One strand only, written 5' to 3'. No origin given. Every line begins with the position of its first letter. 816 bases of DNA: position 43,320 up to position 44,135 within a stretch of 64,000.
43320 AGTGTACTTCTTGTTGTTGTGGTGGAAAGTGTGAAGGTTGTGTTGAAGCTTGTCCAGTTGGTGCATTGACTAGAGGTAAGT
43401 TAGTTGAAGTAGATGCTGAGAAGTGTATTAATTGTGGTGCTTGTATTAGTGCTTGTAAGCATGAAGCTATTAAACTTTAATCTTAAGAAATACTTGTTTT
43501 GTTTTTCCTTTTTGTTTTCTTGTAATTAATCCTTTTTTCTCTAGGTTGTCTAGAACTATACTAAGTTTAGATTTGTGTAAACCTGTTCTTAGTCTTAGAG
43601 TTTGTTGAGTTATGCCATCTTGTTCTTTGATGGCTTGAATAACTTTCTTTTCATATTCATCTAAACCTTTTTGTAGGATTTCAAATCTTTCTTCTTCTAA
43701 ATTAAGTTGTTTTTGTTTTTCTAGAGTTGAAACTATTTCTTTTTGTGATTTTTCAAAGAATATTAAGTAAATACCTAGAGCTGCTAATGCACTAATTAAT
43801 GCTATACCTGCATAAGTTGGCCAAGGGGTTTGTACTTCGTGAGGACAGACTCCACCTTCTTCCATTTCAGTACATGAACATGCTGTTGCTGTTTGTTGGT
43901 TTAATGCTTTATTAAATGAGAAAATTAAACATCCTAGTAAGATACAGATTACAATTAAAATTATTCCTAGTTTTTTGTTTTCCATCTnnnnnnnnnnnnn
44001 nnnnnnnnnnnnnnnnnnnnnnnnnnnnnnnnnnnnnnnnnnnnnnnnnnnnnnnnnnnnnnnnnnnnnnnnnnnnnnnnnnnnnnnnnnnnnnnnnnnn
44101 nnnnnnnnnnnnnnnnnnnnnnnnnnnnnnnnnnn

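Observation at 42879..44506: Candidate undescribed Cys-rich metal/redox module: secreted Cys-repeat peptide, Cys-cluster ferredoxin, membrane wHTH sensor-regulator and VIT1-like transporter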

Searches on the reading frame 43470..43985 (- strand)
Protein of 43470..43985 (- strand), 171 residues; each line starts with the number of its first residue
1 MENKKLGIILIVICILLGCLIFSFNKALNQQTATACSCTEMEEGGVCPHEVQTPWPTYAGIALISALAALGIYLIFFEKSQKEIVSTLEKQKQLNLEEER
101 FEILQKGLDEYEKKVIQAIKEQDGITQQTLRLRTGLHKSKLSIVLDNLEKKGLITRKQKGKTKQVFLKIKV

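Call 3: search_protein_families(library=pfam, max_evalue=0.1, proteins=[window:43470-43985:-])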
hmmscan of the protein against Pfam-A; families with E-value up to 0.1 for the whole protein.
window:43470-43985:- (171 aa): 15 families
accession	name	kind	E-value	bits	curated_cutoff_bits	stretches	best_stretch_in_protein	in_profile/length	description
PF24034.1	DUF7343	-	6.3e-08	32.8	27.6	1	110-165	3-59/62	Domain of unknown function (DUF7343)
PF12802.13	MarR_2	-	2.9e-07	31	27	1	115-157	10-53/61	MarR family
PF01047.28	MarR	-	5.7e-07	29.8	24.6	1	115-159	8-52/59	MarR family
PF01978.25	TrmB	-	5.4e-06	26.6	25.6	1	107-162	5-60/68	Sugar-specific transcriptional regulator TrmB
PF13412.12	HTH_24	-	2.6e-05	24.1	21.9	1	108-155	1-48/48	Winged helix-turn-helix DNA-binding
PF05158.18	RNA_pol_Rpc34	-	0.00074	19.5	28.4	1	106-156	80-132/332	RNA polymerase Rpc34 subunit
PF04182.18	B-block_TFIIIC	-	0.0031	18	22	1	122-160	16-56/73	B-block binding subunit of TFIIIC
PF13601.12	HTH_34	-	0.004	17.7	27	1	115-163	5-53/80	Winged helix DNA-binding domain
PF05584.17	Sulfolobus_pRN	-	0.0078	16.7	20.8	1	121-159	15-53/72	Sulfolobus plasmid regulatory protein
PF04157.22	EAP30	-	0.0079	16.4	26.8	1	80-156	131-217/219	EAP30/Vps36 family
PF24741.1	AlkZ-rel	-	0.011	15.7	26.5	1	107-157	99-153/221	AlkZ related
PF22665.2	DUF6293_C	-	0.016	16.1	27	1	81-167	14-90/101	DUF6293 C-terminal winged helix domain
PF25212.1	HVO_A0114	-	0.016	15.5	27.6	1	95-168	7-80/84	HVO_A0114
PF08784.17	RPA_C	-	0.035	15.3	22.6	1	91-154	32-99/106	Replication protein A C terminal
PF03965.22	Penicillinase_R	-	0.067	14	22.6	1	110-162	3-59/115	Penicillinase repressor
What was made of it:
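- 43470..43985 (-): Transmembrane transcription regulator, 171 aa. Layout: N-in TM1, a roughly 30-aa outward loop with C36-x-C38-x8-C47-P-H, TM2, a long helix, then a C-terminal winged helix. Pfam MarR, MarR_2, DUF7343, TrmB and HTH_24 all score above cut-off (call 3).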

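Call 4: search_protein_families(library=ncbifam, max_evalue=0.1, proteins=[window:43470-43985:-])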
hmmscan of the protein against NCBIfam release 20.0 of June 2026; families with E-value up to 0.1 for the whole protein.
window:43470-43985:- (171 aa): 15 families
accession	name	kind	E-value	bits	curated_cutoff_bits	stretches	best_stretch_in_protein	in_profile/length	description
TIGR01884.1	cas_HTH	subfamily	5.3e-06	26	60.2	1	76-164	109-197/202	CRISPR-associated CARF protein Csa3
TIGR04472.1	reg_rSAM_mob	hypoth_equivalog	3.3e-05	24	240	1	108-164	26-85/141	radical SAM mobile pair system MarR family transcriptional regulator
TIGR02337.1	HpaR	equivalog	0.0001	22.1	121.2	1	100-168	18-87/130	homoprotocatechuate degradation operon regulator HpaR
NF053660.1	ORF80_fam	equivalog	0.00023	21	95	1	113-157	5-49/70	ORF80 family leucine zipper DNA-binding protein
NF003210.0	PRK04172.1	equivalog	0.00025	20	350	1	77-158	42-122/496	phenylalanine--tRNA ligase subunit alpha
NF053756.1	MreA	equivalog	0.00044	20.1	100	1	99-161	5-68/110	MreA family transcriptional regulator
NF053606.1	Sta1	subfamily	0.0035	17.4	80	1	107-163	17-73/100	Sta1 family transcriptional regulator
NF033788.1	HTH_metalloreg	subfamily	0.0039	17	55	1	114-162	15-63/77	metalloregulator ArsR/SmtB family transcription factor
NF040939.2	trans_reg_lrs14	equivalog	0.0076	16.3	90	1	107-163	18-75/103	Lrs14 family HTH-type transcriptional regulator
NF041794.1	1_anti-phage_ZorA1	equivalog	0.012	14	750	1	73-136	488-549/729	type I Zorya anti-phage system protein ZorA1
NF003158.0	PRK04132.1-3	equivalog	0.013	12.6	1750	1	82-169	788-873/1437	replication factor C small subunit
NF041230.1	BagL_FevM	exception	0.015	15.3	230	1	115-158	45-88/145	MarR family transcriptional regulator BagL/FevM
TIGR01218.1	Gpos_tandem_5TM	subfamily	0.025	14.3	35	0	60-94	100-137/208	tandem five-TM protein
NF045695.1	seleno_TsoA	equivalog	0.06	13.7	170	1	82-151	72-143/144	LULAXC motif selenoprotein TsoA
NF007341.0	PRK09834.1-3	equivalog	0.082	12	269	0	114-167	15-70/274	DNA-binding transcriptional regulator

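Call 11: find_homologous_proteins(query=window:43470-43985:-, max_evalue=0.001)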
Query window:43470-43985:- (171 aa): 581 proteins with E <= 0.001 among 776 candidates; the best 120 are listed.
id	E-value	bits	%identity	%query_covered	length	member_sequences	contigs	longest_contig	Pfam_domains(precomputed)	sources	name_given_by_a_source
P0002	1.8e-103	361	100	100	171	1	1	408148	PF01047.29,PF13412.13,PF01978.26,PF12802.14,PF24034.2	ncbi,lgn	-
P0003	1.8e-79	283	78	100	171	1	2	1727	PF01047.29,PF12802.14,PF24034.2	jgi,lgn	-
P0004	4.9e-79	282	78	100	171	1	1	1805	PF12802.14,PF24034.2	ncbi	-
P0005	2.1e-77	276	78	100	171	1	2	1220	PF24034.2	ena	-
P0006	4.0e-77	275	78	99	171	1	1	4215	PF12802.14,PF24034.2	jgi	-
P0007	5.8e-77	275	75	100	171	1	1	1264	PF24034.2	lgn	-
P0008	2.1e-76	273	75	100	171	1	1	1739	PF01047.29,PF12802.14,PF24034.2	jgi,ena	-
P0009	3.9e-76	272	74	100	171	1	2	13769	PF01047.29,PF12802.14,PF24034.2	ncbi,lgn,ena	-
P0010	4.6e-76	272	73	100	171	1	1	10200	PF12802.14,PF24034.2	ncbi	-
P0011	9.4e-76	271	74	100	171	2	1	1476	PF12802.14,PF24034.2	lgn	-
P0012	1.0e-75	271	75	100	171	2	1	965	PF12802.14,PF24034.2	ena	-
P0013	2.2e-75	270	72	99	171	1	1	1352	PF01047.29,PF12802.14,PF24034.2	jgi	jgi:uncharacterized membrane protein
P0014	3.2e-75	269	75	99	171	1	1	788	PF01047.29,PF12802.14,PF24034.2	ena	-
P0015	6.2e-75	268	72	99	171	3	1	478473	PF12802.14,PF24034.2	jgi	jgi:uncharacterized membrane protein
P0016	7.1e-75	268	76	99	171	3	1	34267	PF01978.26,PF12802.14,PF24034.2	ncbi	ncbi:MAG: hypothetical protein ABH849_01460 [Nanoarchaeota archaeon]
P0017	7.5e-75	268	76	99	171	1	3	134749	PF12802.14,PF24034.2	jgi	-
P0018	9.9e-75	268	71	89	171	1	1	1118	PF12802.14,PF24034.2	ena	-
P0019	1.3e-74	267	74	100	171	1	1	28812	PF01047.29,PF24034.2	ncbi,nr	ncbi:MarR family transcriptional regulator [Candidatus Woesearchaeota archaeon]|nr:MarR family trans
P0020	1.6e-74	267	75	99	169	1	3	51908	PF12802.14,PF24034.2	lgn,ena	-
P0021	2.0e-74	267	73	99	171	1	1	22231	PF01047.29,PF12802.14,PF24034.2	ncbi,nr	ncbi:MarR family transcriptional regulator [Candidatus Woesearchaeota archaeon]|nr:MarR family trans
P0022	2.4e-74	266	73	99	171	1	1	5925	PF01047.29,PF12802.14,PF24034.2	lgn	-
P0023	2.6e-74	266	75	99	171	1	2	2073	PF12802.14,PF24034.2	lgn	-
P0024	3.3e-74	266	73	99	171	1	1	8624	PF12802.14,PF24034.2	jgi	jgi:uncharacterized membrane protein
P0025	5.0e-74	265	72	99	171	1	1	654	PF12802.14,PF24034.2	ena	-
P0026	6.9e-74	265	75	100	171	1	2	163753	PF01047.29,PF12802.14,PF24034.2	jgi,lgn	jgi:uncharacterized membrane protein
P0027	9.8e-74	264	70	100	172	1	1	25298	PF01047.29,PF12802.14,PF24034.2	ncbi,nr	ncbi:MarR family transcriptional regulator [Candidatus Woesearchaeota archaeon]|nr:MarR family trans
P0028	1.8e-73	264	73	100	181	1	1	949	PF24034.2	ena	-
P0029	1.9e-73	263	73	99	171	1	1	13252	PF12802.14,PF24034.2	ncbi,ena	-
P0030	2.9e-73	263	73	100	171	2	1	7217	PF01047.29,PF12802.14,PF24034.2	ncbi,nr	ncbi:MarR family transcriptional regulator [Candidatus Woesearchaeota archaeon]|nr:MarR family trans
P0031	3.2e-73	263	73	100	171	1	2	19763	PF24034.2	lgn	-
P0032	4.6e-73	262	71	100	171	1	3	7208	PF24034.2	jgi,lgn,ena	-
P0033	5.0e-73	262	71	100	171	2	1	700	PF01047.29,PF26768.1,PF12802.14,PF24034.2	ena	-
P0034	7.5e-73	262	72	99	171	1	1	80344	PF12802.14,PF24034.2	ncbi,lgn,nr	ncbi:hypothetical protein KY360_03740 [Candidatus Woesearchaeota archaeon]|nr:hypothetical protein [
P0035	7.6e-73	261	70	99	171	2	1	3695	PF12802.14,PF24034.2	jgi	jgi:uncharacterized membrane protein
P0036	7.7e-73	261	73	99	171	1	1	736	PF24034.2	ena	-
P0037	9.4e-73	261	71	100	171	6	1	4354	PF12802.14,PF24034.2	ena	-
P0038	9.4e-73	261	71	100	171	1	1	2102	PF24034.2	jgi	jgi:uncharacterized membrane protein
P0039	2.3e-72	260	74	100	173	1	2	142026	PF12802.14,PF24034.2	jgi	-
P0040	2.6e-72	260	74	96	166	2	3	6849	PF01047.29,PF12802.14,PF24034.2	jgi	-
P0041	2.9e-72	260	71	100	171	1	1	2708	PF01047.29,PF24034.2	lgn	-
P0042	7.8e-72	258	74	100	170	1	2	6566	PF01047.29,PF24034.2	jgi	-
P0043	9.2e-72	258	72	99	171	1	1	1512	PF01047.29,PF12802.14,PF24034.2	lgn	-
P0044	1.1e-71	258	70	99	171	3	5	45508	PF24034.2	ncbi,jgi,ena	-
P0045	1.5e-71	257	71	100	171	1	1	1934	PF01047.29,PF12802.14,PF24034.2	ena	-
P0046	1.7e-71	257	72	100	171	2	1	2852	PF12802.14,PF24034.2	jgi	jgi:uncharacterized membrane protein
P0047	2.1e-71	257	70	100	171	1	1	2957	PF12802.14,PF24034.2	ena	-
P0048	2.5e-71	257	72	99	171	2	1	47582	PF24034.2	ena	-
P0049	2.8e-71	256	69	100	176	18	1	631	PF12802.14,PF24034.2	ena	-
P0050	3.1e-71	256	71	100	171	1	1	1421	PF12802.14,PF24034.2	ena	-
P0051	3.5e-71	256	70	99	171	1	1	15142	PF01047.29,PF01978.26,PF12802.14,PF24034.2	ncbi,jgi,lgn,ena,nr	ncbi:MAG: MarR family transcriptional regulator [Nanoarchaeota archaeon]|nr:MarR family transcriptio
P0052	3.8e-71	256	70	99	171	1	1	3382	PF01047.29,PF01978.26,PF12802.14,PF24034.2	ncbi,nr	ncbi:MAG: MarR family transcriptional regulator [Nanoarchaeota archaeon]|nr:MarR family transcriptio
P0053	4.8e-71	256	71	100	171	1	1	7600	PF12802.14,PF24034.2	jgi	-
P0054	7.5e-71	255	70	100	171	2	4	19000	PF12802.14,PF24034.2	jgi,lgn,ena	-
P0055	8.7e-71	255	70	100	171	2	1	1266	PF24034.2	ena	-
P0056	1.0e-70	255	67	100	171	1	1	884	PF12802.14,PF24034.2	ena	-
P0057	1.3e-70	254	73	100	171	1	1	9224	PF26768.1,PF12802.14,PF24034.2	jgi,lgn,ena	-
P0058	1.3e-70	254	71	100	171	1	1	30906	PF01047.29,PF12802.14,PF24034.2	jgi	-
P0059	1.3e-70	254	68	100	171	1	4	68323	PF01047.29,PF12802.14,PF24034.2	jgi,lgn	-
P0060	2.0e-70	254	72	98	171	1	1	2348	PF12802.14,PF24034.2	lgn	-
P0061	2.1e-70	254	72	100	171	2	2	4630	PF01047.29,PF05158.19,PF12802.14,PF24034.2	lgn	-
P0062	2.1e-70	254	70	99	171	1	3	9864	PF01047.29,PF12802.14,PF24034.2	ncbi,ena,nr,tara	ncbi:hypothetical protein CL621_04845 [archaeon]|nr:hypothetical protein [archaeon]|tara:strand:+ st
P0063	2.4e-70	253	69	100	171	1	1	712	PF12802.14,PF24034.2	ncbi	-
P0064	2.4e-70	253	72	100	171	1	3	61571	PF01047.29,PF05158.19,PF12802.14,PF24034.2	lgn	-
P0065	2.6e-70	253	70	100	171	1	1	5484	PF01047.29,PF12802.14,PF24034.2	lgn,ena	-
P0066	2.6e-70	253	73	87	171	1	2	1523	PF24034.2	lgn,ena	-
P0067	4.6e-70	252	72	88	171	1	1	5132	PF01047.29,PF12802.14,PF24034.2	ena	-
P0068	5.9e-70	252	67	99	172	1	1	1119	PF01047.29,PF12802.14,PF24034.2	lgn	-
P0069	6.0e-70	252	69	99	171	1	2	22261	PF01047.29,PF26768.1,PF12802.14,PF24034.2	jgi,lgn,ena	-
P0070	7.3e-70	252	67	100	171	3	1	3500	PF01047.29,PF05158.19,PF24034.2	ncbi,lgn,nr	ncbi:hypothetical protein KY325_00010 [Candidatus Woesearchaeota archaeon]|nr:hypothetical protein [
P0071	9.6e-70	251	70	99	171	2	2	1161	PF01047.29,PF24034.2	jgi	-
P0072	1.0e-69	251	68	100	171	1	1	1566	PF24034.2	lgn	-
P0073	1.0e-69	251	70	99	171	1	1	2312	PF12802.14,PF24034.2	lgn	-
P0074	1.2e-69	251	68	100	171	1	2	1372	PF01047.29,PF24034.2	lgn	-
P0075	1.8e-69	250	70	99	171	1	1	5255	PF12802.14,PF24034.2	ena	-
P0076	2.0e-69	250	69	99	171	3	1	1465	PF01047.29,PF12802.14,PF24034.2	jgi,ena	-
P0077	2.0e-69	250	67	100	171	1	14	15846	PF12802.14,PF24034.2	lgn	-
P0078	2.1e-69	250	67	99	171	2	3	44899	PF01047.29,PF24034.2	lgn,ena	-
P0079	2.2e-69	250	70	98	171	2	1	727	PF12802.14,PF24034.2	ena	-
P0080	2.2e-69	250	68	100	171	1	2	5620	PF01047.29,PF24034.2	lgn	-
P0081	2.2e-69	250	68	100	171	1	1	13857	PF12802.14,PF24034.2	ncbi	-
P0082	2.5e-69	250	67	100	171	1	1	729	PF24034.2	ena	-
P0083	3.1e-69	250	68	100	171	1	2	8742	PF24034.2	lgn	-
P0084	3.3e-69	250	66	99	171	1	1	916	PF12802.14,PF24034.2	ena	-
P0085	4.2e-69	249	66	99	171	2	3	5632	PF12802.14,PF24034.2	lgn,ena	-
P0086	4.4e-69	249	69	100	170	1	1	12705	PF24034.2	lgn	-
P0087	5.0e-69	249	70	99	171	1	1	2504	PF01047.29,PF12802.14,PF24034.2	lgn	-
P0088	5.5e-69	249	71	99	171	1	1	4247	PF01047.29,PF05158.19,PF12802.14,PF24034.2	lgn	-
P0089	7.4e-69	249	68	100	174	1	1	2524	PF24034.2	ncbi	-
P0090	8.6e-69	248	68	100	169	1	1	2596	PF12802.14,PF24034.2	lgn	-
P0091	8.6e-69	248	69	99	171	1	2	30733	PF24034.2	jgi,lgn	-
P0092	9.6e-69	248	68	99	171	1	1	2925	PF24034.2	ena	-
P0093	9.9e-69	248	69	99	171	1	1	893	PF12802.14,PF24034.2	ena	-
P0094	1.1e-68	248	67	99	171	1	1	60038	PF12802.14,PF24034.2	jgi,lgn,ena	-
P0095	1.3e-68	248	70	99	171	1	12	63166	PF01047.29,PF12802.14,PF24034.2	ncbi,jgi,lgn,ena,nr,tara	ncbi:MAG: hypothetical protein CMH63_02925 [Nanoarchaeota archaeon]|jgi:uncharacterized membrane pro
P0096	1.5e-68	248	66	100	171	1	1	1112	PF12802.14,PF24034.2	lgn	-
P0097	1.9e-68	247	68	100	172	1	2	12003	PF12802.14,PF24034.2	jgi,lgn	-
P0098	2.4e-68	247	71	100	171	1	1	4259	PF01047.29,PF12802.14,PF24034.2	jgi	jgi:uncharacterized membrane protein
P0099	3.3e-68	246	71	94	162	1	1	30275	PF01047.29,PF12802.14,PF24034.2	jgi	jgi:uncharacterized membrane protein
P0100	3.5e-68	246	67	100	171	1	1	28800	PF12802.14,PF24034.2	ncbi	-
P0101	3.6e-68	246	68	99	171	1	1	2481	PF24034.2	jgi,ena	-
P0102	3.9e-68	246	67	100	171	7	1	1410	PF12802.14,PF24034.2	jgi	-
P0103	3.9e-68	246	68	100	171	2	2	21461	PF24034.2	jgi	jgi:DNA-binding MarR family transcriptional regulator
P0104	4.2e-68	246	64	100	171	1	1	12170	PF01047.29,PF05158.19,PF12802.14,PF24034.2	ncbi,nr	ncbi:hypothetical protein KY335_02905 [Candidatus Woesearchaeota archaeon]|nr:hypothetical protein [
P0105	5.4e-68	246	68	100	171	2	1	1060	PF01047.29,PF12802.14,PF24034.2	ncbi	-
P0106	5.8e-68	246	68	100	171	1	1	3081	PF24034.2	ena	-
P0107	5.9e-68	246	70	99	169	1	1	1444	PF24034.2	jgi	jgi:uncharacterized membrane protein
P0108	6.6e-68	245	66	87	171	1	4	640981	PF01047.29,PF24034.2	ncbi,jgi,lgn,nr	ncbi:hypothetical protein HQ533_00460 [Candidatus Woesearchaeota archaeon]|nr:hypothetical protein [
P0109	8.5e-68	245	67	99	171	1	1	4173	PF01047.29,PF12802.14,PF24034.2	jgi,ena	-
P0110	8.7e-68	245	70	100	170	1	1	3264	PF24034.2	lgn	-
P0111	8.9e-68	245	66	99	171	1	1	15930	PF12802.14,PF24034.2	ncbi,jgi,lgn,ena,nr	ncbi:MAG: hypothetical protein KJ709_09630 [Nanoarchaeota archaeon]|nr:hypothetical protein [Nanoarc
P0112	9.3e-68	245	69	99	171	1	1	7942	PF01047.29,PF12802.14,PF24034.2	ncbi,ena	-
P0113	1.1e-67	245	67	99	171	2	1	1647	PF24034.2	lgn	-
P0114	1.4e-67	244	69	99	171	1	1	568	PF01047.29,PF01978.26,PF05158.19,PF12802.14,PF24034.2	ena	-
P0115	1.4e-67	244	69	99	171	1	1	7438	PF24034.2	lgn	-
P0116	1.5e-67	244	67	100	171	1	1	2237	PF24034.2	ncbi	-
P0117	1.7e-67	244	65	100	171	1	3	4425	PF12802.14,PF24034.2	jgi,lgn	-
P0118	2.0e-67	244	64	99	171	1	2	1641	PF12802.14,PF24034.2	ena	-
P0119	4.1e-67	243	67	99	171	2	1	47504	PF24034.2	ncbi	-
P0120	4.5e-67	243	66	100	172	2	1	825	PF01047.29,PF24034.2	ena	-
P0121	4.6e-67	243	70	100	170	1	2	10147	PF01047.29,PF24034.2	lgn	-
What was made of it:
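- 43470..43985 (-): There are 581 homologues; the top 120 listed are 64-78% identical, and the named ones are Woesearchaeota/Nanoarchaeota (call 11).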

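Call 13: find_related_loci(query=A1, collection=genome_contigs, flank=6000)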
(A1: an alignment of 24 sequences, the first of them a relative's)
Query A1 (171 aa) in genome_contigs; peptide patterns used: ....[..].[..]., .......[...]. (x = any residue, [..] = any of these).
220 stretches matched a pattern; 68 encode a relative of the query (tblastn E <= 1e-3); 68 distinct loci.
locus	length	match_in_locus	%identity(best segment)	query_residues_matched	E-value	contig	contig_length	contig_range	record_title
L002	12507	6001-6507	76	1-169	3e-81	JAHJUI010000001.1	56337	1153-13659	MAG: Nanoarchaeota archaeon isolate OS_PC_MetaG.mb.99 OS_PC_MetaG.mb.99_k141_59014, whole genome shotgun sequence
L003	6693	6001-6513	73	1-171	2e-80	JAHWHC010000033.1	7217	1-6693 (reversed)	MAG: Candidatus Woesearchaeota archaeon isolate FT1_425 k127_20976132, whole genome shotgun sequence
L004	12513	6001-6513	70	1-171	6e-80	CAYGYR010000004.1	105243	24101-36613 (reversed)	MAG TPA_asm: uncultured Methanosarcinales archaeon isolate ERP119294_co1_430 genome assembly, contig: NODE_191_length_10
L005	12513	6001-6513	70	1-171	1e-79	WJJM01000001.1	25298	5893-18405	MAG: Candidatus Woesearchaeota archaeon isolate Bin_028 k141_63048, whole genome shotgun sequence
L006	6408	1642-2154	71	1-171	4e-79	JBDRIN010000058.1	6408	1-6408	MAG: archaeon isolate MEGAHIT-group-1.588 k141_9125061, whole genome shotgun sequence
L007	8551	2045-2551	72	1-169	9e-79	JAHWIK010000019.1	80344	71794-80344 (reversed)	MAG: Candidatus Woesearchaeota archaeon isolate YT1_182 k127_38489581, whole genome shotgun sequence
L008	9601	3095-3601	70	1-169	6e-78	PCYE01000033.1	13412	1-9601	MAG: Candidatus Woesearchaeota archaeon CG10_big_fil_rev_8_21_14_0_10_33_12 CG10_8_21_14_0.10_scaffold_4596_c, whole gen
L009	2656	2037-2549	68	1-171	7e-79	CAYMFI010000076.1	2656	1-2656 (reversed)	MAG TPA_asm: uncultured Methanosarcinales archaeon isolate binchicken_co387_191 genome assembly, contig: NODE_57023_leng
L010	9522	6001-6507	70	1-169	1e-77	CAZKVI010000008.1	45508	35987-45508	MAG TPA_asm: uncultured Methanosarcinales archaeon isolate SRP077602_co2_3 genome assembly, contig: NODE_1219_length_455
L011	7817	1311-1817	70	1-169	2e-77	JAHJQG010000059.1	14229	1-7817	MAG: Nanoarchaeota archaeon isolate OS_PC_MetaG.mb.100 OS_PC_MetaG.mb.100_k141_646609, whole genome shotgun sequence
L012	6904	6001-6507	70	1-169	5e-77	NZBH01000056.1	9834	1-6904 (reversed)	MAG: archaeon isolate ARS1414 MHASMcontig_216543, whole genome shotgun sequence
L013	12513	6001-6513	67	1-171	1e-76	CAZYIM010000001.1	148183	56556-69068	MAG TPA_asm: uncultured Methanosarcinales archaeon isolate SRP077602_co2_322 genome assembly, contig: NODE_97_length_148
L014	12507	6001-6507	69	1-169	1e-75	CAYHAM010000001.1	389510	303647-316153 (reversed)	MAG TPA_asm: uncultured Methanosarcinales archaeon isolate ERP119294_co1_446 genome assembly, contig: NODE_19_length_389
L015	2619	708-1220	65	1-171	1e-75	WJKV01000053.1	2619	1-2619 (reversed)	MAG: Candidatus Woesearchaeota archaeon isolate Bin_486 k141_1947028, whole genome shotgun sequence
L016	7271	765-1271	66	1-169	5e-74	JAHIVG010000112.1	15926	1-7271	MAG: Nanoarchaeota archaeon isolate MM_PC_MetaG.mb.67 MM_PC_MetaG.mb.67_k141_1959105, whole genome shotgun sequence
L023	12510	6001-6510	61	1-169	1e-65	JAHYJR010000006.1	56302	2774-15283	MAG: Nanobdellati archaeon isolate KA27 NODE_342_length_56302_cov_118.699048, whole genome shotgun sequence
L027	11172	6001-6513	66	1-171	3e-59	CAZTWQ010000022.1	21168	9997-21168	MAG TPA_asm: uncultured Methanosarcinales archaeon isolate binchicken_co28_237 genome assembly, contig: NODE_1753_length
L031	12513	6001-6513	61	1-169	8e-56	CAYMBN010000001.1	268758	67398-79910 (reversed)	MAG TPA_asm: uncultured Methanosarcinales archaeon isolate SRP077602_co2_87 genome assembly, contig: NODE_20_length_2687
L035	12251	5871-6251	69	43-169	7e-53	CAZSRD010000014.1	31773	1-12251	MAG TPA_asm: uncultured Methanosarcinales archaeon isolate SRP178699_co1_479 genome assembly, contig: NODE_1466_length_3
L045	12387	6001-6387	60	43-171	2e-47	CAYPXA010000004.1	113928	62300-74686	MAG TPA_asm: uncultured Methanosarcinales archaeon isolate SRP319275_co4_112 genome assembly, contig: NODE_78_length_113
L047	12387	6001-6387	64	43-171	4e-47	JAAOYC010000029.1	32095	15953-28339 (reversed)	Candidatus Woesearchaeota archaeon isolate DPANNHV_H2.bin.19 k83_1294339, whole genome shotgun sequence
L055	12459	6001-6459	52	19-171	2e-45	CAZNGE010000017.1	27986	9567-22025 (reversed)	MAG TPA_asm: uncultured Methanosarcinales archaeon isolate binchicken_co151_55 genome assembly, contig: NODE_2226_length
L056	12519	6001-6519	53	1-171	8e-45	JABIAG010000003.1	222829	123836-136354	MAG: Candidatus Woesearchaeota archaeon isolate SI048_bin101 k141_559878, whole genome shotgun sequence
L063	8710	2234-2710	43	24-168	3e-31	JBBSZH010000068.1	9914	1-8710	MAG: Nanoarchaeota archaeon isolate H43-bin087_1 H43_bin087_1_000000000071, whole genome shotgun sequence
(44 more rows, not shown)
